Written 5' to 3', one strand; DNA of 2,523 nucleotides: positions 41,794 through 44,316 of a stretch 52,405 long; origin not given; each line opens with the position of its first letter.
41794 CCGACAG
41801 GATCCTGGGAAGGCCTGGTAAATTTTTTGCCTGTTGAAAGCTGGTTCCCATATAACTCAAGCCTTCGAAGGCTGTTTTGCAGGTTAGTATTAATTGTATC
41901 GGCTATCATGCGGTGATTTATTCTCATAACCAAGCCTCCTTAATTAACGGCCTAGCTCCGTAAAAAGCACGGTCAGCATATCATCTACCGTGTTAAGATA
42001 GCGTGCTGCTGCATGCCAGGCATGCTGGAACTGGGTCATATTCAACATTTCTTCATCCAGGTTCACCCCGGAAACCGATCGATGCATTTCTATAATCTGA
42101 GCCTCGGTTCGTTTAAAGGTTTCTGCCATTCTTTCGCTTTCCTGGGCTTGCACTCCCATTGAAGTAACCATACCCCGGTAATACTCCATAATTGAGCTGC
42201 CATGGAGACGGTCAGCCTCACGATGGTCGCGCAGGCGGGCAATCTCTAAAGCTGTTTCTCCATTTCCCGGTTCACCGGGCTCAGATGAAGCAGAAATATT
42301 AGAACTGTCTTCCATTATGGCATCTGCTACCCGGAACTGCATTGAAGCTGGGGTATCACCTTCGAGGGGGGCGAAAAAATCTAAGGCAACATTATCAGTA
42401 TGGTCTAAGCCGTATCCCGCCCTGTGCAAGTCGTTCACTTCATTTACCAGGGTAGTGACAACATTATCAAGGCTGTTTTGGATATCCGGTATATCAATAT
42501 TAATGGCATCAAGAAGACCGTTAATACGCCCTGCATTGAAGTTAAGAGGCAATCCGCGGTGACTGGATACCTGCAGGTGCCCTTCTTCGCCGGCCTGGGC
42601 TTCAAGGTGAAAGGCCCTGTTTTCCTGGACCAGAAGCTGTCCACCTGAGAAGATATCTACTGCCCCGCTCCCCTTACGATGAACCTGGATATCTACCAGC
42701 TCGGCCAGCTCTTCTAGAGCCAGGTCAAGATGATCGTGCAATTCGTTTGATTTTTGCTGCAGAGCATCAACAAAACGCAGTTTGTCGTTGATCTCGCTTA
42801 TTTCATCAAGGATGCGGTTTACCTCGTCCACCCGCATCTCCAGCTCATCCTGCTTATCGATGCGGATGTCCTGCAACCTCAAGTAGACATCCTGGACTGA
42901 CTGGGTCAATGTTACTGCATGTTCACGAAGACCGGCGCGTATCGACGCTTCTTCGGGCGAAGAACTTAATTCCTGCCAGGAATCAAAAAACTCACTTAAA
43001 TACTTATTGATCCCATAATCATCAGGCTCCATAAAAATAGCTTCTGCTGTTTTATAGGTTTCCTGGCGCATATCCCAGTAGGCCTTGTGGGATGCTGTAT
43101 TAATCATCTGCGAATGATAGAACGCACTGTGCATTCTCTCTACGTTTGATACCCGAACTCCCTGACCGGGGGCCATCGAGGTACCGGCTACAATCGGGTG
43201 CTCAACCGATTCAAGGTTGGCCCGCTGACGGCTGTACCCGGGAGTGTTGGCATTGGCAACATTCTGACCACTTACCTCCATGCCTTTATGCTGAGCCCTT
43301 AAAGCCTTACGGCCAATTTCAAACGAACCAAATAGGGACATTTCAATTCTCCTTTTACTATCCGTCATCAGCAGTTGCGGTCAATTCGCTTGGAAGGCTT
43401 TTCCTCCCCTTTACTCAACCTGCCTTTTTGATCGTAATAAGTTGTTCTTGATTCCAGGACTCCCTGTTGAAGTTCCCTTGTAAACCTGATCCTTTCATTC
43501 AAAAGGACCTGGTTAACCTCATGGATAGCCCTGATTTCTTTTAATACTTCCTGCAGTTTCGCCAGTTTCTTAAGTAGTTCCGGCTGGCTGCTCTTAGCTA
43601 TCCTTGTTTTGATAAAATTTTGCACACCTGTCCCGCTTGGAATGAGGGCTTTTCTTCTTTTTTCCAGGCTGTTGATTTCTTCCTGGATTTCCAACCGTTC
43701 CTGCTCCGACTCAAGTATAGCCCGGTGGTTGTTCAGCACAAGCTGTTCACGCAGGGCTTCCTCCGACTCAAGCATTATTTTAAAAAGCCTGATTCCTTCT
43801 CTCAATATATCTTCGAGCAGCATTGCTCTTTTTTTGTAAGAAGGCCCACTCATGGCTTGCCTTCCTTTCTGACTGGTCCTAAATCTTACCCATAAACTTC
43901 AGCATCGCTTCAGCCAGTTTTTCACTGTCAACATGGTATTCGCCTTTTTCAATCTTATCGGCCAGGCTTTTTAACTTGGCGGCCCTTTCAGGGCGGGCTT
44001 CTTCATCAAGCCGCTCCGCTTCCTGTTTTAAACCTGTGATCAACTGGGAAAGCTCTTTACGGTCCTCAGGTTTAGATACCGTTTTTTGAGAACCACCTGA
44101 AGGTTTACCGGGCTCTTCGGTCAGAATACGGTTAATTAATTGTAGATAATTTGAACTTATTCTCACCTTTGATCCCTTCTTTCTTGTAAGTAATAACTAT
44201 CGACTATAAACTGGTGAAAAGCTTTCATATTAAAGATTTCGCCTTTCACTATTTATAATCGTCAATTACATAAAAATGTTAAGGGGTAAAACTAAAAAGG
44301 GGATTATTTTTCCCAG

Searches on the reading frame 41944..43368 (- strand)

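Call 21: search_protein_families(library=pfam, proteins=[window:41944-43368:-], max_evalue=0.001)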
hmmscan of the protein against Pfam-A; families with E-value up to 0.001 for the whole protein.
window:41944-43368:- (474 aa): 3 families
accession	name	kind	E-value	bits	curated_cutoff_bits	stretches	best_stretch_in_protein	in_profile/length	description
PF22638.1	FlgK_D1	-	2.2e-47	162.1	28.6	1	108-332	4-233/233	Flagellar hook-associated protein FlgK helical domain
PF06429.18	Flg_bbr_C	-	1.8e-08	34.2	23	1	432-465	7-40/46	Flagellar basal body rod FlgEFG protein C-terminal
PF00460.25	Flg_bb_rod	-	4.9e-05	23.6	20.7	1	17-45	2-30/31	Flagella basal body rod protein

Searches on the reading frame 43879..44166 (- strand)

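Call 21: search_protein_families(library=pfam, proteins=[window:43879-44166:-], max_evalue=0.001)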
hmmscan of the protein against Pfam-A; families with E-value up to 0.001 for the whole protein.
window:43879-44166:- (95 aa): 1 family
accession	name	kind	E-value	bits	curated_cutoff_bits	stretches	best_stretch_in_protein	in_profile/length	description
PF04316.19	FlgM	-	5.5e-09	36.6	25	1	35-90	1-55/55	Anti-sigma-28 factor, FlgM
